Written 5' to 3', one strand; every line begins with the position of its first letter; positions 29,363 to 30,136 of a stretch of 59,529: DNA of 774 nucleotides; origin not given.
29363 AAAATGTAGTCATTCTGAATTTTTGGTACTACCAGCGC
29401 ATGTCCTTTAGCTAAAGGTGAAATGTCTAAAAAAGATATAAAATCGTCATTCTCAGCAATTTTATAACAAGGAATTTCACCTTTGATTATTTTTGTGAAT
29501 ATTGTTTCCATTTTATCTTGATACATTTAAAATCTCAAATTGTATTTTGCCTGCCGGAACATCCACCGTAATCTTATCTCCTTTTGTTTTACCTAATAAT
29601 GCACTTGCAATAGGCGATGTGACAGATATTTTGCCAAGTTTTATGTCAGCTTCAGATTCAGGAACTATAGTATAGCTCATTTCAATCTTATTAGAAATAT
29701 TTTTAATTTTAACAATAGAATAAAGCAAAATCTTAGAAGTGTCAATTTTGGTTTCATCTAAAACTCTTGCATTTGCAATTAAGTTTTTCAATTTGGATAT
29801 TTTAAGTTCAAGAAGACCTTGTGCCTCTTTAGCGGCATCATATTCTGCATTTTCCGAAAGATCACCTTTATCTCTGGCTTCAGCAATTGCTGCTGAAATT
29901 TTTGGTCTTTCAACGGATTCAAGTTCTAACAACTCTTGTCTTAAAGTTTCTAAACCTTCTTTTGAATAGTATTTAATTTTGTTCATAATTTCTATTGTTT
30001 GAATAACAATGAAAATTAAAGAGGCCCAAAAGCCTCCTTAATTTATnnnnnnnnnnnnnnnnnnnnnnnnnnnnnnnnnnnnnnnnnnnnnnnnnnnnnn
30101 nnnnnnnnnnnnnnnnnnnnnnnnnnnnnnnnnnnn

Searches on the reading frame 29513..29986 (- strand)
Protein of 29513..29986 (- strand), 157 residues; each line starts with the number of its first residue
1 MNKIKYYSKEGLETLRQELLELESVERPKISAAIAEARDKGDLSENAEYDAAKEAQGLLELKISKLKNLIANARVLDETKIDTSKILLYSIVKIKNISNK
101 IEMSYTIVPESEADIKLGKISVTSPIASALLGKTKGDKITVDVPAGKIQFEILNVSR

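Call 36: search_protein_families(library=pfam, proteins=[window:29513-29986:-], max_evalue=0.00001)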
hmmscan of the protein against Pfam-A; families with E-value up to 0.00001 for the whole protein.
window:29513-29986:- (157 aa): 2 families
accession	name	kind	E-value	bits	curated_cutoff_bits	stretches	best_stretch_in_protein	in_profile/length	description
PF03449.20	GreA_GreB_N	-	5.9e-26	90.9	24.5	1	6-75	2-71/71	Transcription elongation factor, N-terminal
PF01272.25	GreA_GreB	-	7.7e-24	83.9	26.9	1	84-156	4-76/77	Transcription elongation factor, GreA/GreB, C-term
